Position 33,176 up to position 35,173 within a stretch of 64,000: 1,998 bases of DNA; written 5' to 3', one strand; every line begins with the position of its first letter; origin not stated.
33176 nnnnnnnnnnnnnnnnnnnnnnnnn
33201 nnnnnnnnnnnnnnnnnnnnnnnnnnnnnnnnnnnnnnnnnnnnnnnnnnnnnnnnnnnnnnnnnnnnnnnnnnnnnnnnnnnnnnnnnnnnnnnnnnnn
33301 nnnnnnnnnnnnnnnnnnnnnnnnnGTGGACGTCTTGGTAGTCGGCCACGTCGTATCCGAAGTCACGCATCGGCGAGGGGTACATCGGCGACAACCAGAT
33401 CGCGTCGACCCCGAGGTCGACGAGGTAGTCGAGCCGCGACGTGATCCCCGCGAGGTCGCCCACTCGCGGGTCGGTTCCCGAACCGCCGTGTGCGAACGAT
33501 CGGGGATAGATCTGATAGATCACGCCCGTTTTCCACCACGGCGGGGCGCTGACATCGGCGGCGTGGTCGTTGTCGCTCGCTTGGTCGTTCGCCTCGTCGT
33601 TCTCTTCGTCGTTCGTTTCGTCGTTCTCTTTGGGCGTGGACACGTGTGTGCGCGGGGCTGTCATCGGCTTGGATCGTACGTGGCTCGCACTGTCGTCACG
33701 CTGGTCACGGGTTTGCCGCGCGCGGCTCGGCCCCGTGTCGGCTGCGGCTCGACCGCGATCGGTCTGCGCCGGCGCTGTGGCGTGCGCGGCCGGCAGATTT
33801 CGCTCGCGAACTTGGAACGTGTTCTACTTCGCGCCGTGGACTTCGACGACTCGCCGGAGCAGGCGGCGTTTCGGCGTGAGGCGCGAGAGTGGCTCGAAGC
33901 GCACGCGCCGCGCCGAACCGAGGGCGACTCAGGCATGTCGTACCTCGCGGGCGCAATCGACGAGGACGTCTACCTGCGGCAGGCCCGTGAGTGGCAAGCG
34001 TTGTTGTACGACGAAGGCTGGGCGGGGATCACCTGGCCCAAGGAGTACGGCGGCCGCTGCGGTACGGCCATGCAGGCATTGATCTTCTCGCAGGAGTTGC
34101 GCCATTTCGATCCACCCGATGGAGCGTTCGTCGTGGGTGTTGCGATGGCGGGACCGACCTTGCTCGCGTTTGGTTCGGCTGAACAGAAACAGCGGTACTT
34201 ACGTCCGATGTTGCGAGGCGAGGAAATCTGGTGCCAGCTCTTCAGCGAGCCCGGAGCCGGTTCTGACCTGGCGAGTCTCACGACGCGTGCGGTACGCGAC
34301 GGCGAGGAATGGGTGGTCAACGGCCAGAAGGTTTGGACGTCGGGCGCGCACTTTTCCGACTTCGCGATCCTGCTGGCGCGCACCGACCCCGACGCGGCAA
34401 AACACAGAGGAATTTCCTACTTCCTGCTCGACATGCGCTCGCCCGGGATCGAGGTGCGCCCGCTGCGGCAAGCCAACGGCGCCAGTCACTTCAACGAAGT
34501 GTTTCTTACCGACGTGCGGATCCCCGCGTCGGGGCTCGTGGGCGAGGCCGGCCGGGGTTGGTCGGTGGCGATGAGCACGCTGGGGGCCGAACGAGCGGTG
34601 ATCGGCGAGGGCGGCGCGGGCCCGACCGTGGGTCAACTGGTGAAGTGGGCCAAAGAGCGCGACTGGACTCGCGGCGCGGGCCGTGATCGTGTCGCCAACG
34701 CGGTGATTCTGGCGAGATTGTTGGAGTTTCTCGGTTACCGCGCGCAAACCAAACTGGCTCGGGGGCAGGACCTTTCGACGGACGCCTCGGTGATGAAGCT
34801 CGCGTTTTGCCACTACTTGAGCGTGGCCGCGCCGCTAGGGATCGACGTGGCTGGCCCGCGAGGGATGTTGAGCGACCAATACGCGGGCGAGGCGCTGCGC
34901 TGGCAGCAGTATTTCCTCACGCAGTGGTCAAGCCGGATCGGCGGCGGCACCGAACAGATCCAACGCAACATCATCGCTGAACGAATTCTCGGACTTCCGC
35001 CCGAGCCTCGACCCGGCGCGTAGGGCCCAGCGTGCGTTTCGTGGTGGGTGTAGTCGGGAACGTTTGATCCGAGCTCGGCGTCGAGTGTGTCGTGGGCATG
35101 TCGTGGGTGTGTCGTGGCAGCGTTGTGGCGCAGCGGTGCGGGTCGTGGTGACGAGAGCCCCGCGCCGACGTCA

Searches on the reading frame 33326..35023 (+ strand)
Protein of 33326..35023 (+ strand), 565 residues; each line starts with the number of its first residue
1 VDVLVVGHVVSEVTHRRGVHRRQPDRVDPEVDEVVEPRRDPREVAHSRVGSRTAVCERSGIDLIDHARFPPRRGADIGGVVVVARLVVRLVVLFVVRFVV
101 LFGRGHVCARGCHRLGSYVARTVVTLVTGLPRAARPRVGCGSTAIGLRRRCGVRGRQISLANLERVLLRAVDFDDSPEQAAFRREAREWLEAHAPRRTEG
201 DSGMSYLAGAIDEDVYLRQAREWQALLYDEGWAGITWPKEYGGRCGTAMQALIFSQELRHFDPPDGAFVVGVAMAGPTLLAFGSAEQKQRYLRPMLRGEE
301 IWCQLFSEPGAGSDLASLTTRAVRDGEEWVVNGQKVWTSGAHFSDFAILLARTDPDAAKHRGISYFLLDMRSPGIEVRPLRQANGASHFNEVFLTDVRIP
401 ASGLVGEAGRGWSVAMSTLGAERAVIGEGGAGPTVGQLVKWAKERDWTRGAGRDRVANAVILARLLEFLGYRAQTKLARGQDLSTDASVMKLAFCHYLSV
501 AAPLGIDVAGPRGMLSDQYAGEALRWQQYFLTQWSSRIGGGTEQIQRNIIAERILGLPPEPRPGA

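Call 8: search_protein_families(library=pfam, proteins=[window:33326-35023:+], max_evalue=0.01)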
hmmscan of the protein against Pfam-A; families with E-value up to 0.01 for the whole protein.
window:33326-35023:+ (565 aa): 3 families
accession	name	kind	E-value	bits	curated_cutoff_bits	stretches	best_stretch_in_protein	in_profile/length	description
PF02770.24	Acyl-CoA_dh_M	-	3.1e-22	79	33.3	1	303-397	1-97/97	Acyl-CoA dehydrogenase, middle domain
PF02771.21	Acyl-CoA_dh_N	-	6e-18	65.7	22.9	1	176-299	1-113/113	Acyl-CoA dehydrogenase, N-terminal domain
PF00441.29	Acyl-CoA_dh_1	-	4e-16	59.9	22.4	1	409-555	1-150/150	Acyl-CoA dehydrogenase, C-terminal domain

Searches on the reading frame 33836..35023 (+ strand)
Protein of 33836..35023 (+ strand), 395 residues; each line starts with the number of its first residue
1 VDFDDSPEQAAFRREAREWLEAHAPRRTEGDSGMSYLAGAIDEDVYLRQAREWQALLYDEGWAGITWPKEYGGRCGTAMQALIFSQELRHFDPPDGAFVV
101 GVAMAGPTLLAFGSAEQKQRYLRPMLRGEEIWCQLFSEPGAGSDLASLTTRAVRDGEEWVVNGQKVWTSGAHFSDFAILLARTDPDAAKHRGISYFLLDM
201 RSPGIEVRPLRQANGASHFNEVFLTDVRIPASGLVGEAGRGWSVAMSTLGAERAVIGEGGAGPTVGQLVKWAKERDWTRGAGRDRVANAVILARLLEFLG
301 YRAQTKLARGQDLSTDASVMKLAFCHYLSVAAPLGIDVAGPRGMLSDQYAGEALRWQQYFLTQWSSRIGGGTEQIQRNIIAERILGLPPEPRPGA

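Call 66: search_protein_families(library=ncbifam, proteins=[window:33836-35023:+], max_evalue=0.00001)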
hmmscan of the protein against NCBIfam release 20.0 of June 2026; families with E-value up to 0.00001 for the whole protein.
window:33836-35023:+ (395 aa): 19 families
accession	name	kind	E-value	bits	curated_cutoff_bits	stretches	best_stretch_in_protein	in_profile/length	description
TIGR03204.1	pimC_large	equivalog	9.2e-67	225.6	623.85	1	6-387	5-395/395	pimeloyl-CoA dehydrogenase large subunit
NF042972.1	AcrlCoAredClosAcrC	equivalog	1.4e-35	122.7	640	1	38-346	28-344/378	acryloyl-CoA reductase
NF043006.1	CyhCrbnylCoADH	equivalog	4.1e-35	121.5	650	1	35-384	24-375/380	cyclohexane-1-carbonyl-CoA dehydrogenase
NF045652.1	ProlPCPDhRedW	equivalog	7.6e-34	117.1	650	1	51-387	35-375/376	L-prolyl-[peptidyl-carrier protein] dehydrogenase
NF053553.1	prodigi_MBC_PigA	equivalog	3.9e-31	108.5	500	1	109-384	100-379/381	prodigiosin MBC biosynthesis dehydrogenase PigA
NF008997.0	PRK12341.1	equivalog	1.3e-30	106.7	537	1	49-384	38-376/382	acyl-CoA dehydrogenase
NF042439.1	SulpropCoADesulf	equivalog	3.4e-27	95.2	600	1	56-275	32-260/379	3-sulfinopropanoyl-CoA desulfinase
NF045552.1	GlutCoADH_Des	equivalog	8.3e-27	94.4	470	1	38-275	28-269/387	glutaryl-CoA dehydrogenase Acd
TIGR03207.1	cyc_hxne_CoA_dh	equivalog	1.8e-24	86.2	575.35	1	61-258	45-243/372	cyclohexanecarboxyl-CoA dehydrogenase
NF058590.1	AcCoDHFadEBacil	equivalog_domain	3.4e-23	82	600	1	64-275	69-282/586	acyl-CoA dehydrogenase FadE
NF002885.1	PRK03354.1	equivalog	4.4e-16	58.9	540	1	51-262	40-248/378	crotonobetainyl-CoA dehydrogenase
NF052270.1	Staph_DH_FadE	equivalog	5.8e-16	58.2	600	1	86-211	93-216/400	acyl-CoA dehydrogenase FadE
NF007000.1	PRK09463.1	subfamily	8.2e-13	47.6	600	1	56-255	81-299/726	acyl-CoA dehydrogenase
TIGR03203.1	pimD_small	equivalog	8.5e-11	41.6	652.7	1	57-243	46-230/378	pimeloyl-CoA dehydrogenase small subunit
NF009586.0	PRK13026.1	subfamily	2.6e-10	39.3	608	1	56-255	116-334/777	acyl-CoA dehydrogenase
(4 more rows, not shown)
